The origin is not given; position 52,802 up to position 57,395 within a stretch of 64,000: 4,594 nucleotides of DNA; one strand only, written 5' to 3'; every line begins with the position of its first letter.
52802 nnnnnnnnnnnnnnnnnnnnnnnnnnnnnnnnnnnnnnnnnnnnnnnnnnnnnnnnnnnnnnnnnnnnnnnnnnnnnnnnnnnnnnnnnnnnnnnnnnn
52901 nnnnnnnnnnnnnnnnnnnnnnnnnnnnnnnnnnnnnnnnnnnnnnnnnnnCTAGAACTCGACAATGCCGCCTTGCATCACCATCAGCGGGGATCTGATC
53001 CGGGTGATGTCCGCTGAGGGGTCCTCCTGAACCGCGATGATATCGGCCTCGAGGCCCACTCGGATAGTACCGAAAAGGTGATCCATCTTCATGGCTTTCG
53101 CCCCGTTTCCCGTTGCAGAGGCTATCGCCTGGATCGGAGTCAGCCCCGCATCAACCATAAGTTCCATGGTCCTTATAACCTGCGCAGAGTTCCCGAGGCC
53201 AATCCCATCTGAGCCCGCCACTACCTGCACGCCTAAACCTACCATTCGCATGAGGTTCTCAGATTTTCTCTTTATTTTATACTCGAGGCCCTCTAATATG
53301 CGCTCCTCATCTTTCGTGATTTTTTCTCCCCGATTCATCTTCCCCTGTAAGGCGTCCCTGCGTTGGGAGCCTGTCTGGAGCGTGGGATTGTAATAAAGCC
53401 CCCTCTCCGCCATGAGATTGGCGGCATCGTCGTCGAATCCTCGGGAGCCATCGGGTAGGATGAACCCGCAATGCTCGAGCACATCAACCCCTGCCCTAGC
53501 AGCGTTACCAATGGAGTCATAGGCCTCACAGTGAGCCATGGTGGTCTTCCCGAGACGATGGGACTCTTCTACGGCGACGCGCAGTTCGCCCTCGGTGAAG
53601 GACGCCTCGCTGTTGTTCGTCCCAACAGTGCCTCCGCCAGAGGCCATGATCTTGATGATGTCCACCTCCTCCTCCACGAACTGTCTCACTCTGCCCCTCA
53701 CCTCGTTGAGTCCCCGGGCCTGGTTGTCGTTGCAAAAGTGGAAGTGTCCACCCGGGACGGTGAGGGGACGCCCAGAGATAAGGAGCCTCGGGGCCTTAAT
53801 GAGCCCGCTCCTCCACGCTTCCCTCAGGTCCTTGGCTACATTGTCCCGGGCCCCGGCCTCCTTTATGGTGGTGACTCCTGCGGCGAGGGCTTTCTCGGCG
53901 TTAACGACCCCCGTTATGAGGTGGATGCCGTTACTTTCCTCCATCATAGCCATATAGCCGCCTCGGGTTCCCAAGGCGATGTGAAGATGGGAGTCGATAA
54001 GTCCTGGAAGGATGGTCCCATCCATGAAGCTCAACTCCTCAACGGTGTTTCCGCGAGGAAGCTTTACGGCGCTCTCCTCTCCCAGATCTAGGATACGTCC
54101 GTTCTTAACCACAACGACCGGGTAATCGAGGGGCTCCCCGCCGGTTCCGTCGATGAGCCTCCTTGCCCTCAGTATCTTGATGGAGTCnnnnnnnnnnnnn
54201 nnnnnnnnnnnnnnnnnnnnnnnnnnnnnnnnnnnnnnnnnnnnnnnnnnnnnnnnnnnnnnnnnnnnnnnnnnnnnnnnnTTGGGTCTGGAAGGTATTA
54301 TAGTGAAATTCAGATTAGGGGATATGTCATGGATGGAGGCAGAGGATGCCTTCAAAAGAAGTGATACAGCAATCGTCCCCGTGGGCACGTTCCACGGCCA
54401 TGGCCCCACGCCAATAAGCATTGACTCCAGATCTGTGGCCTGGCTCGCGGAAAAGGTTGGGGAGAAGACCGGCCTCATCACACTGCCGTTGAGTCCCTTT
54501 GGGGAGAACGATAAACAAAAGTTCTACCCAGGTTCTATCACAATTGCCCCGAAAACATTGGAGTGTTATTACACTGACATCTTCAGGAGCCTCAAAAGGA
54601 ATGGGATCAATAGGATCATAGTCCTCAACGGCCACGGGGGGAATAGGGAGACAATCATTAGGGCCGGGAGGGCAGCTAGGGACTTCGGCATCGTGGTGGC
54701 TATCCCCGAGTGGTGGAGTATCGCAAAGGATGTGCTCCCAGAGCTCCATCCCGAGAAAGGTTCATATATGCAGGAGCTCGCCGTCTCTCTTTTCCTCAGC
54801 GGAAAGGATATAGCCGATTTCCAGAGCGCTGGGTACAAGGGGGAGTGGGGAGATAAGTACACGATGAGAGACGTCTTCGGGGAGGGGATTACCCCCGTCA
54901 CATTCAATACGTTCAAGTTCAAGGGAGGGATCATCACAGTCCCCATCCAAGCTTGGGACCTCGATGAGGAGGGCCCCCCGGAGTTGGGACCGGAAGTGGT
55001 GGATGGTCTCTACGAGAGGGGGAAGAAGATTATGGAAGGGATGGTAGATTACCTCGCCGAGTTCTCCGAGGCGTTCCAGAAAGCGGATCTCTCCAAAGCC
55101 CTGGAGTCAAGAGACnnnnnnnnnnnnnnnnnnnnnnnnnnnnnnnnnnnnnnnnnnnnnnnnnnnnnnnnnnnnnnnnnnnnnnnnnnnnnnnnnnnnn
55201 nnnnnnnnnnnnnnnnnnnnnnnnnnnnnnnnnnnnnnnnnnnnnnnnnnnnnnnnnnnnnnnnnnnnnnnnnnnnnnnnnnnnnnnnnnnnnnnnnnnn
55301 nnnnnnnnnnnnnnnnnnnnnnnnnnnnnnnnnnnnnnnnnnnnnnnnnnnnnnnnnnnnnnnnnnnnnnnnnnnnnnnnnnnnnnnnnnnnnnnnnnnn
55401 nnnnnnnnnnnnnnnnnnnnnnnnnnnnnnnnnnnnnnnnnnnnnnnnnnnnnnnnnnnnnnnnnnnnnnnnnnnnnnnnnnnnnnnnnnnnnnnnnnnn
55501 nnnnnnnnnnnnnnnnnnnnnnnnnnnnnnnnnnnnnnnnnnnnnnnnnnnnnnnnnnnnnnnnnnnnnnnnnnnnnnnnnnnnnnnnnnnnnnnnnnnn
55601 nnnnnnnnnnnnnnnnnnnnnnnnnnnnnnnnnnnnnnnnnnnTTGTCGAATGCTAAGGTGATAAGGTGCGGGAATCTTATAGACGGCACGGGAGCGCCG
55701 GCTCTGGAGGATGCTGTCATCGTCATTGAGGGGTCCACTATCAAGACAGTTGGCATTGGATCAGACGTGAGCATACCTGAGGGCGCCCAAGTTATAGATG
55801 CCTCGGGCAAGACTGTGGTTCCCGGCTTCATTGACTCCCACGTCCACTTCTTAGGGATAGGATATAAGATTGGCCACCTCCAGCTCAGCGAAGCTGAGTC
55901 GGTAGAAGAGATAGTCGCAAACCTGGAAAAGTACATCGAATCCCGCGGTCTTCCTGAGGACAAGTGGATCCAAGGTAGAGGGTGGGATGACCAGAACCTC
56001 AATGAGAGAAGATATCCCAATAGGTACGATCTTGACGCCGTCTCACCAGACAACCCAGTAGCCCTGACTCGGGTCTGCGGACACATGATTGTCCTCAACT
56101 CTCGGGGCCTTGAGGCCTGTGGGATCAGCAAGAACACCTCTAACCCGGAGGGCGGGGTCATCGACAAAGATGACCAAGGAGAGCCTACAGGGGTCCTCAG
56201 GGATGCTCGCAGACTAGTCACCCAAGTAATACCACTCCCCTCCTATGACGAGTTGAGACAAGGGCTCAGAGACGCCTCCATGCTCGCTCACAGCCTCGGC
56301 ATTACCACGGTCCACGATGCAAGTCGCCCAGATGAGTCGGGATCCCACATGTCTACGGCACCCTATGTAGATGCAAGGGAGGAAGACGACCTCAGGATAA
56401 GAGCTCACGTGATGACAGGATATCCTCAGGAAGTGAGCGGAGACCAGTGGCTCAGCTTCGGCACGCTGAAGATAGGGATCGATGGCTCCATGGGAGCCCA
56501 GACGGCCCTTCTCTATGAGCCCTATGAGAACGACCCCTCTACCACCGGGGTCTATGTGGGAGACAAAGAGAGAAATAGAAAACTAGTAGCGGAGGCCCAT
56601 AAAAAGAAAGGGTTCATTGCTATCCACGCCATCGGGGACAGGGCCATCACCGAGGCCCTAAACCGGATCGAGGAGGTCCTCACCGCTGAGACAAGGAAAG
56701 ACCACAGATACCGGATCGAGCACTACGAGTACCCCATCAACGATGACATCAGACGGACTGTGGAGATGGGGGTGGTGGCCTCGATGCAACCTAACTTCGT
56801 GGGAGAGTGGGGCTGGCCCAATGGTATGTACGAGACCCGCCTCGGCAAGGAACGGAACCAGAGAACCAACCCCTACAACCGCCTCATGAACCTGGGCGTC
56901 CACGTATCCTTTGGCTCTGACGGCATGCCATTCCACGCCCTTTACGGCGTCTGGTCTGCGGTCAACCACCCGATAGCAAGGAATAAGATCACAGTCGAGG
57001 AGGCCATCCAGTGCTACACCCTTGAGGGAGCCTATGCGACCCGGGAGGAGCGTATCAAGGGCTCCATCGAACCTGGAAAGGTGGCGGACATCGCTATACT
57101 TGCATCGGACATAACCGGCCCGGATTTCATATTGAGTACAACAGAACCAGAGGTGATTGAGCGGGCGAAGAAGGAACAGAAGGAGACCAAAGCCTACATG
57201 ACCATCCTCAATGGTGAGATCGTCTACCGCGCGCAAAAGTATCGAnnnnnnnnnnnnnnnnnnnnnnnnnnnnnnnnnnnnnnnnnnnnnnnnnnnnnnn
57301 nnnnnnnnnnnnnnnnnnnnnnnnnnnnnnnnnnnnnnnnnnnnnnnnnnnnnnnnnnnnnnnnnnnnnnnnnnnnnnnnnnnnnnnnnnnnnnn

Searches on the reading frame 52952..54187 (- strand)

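Call 10: search_protein_families(library=pfam, proteins=[window:52952-54187:-], max_evalue=0.001)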
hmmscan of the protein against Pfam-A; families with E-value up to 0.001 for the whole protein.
window:52952-54187:- (411 aa): 2 families
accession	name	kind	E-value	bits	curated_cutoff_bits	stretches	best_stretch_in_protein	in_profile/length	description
PF01979.26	Amidohydro_1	-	1.1e-39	137.1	25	1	58-407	1-342/345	Amidohydrolase family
PF07969.17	Amidohydro_3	-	5.6e-12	46.3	29.7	1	169-390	227-448/472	Amidohydrolase family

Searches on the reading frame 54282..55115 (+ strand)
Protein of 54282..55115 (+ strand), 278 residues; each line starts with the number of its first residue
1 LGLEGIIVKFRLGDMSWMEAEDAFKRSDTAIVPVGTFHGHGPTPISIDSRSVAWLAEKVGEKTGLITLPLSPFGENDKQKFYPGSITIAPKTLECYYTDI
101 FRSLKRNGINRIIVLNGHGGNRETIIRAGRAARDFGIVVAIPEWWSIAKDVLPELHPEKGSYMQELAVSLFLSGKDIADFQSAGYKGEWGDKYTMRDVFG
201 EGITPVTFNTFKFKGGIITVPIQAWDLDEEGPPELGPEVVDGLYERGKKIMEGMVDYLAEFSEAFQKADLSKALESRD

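Call 10: search_protein_families(library=pfam, proteins=[window:54282-55115:+], max_evalue=0.001)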
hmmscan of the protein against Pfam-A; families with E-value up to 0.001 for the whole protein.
window:54282-55115:+ (278 aa): 1 family
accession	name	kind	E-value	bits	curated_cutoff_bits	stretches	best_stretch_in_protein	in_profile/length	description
PF02633.19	Creatininase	-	5.9e-29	101.6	31.3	1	14-139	2-129/238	Creatinine amidohydrolase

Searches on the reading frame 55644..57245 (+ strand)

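Call 10: search_protein_families(library=pfam, proteins=[window:55644-57245:+], max_evalue=0.001)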
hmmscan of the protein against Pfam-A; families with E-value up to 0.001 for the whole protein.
window:55644-57245:+ (534 aa): 2 families
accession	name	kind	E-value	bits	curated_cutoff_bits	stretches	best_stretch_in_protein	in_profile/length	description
PF07969.17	Amidohydro_3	-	1e-94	319.1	29.7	1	49-528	1-472/472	Amidohydrolase family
PF01979.26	Amidohydro_1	-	2.9e-15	56.8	25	1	312-527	138-345/345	Amidohydrolase family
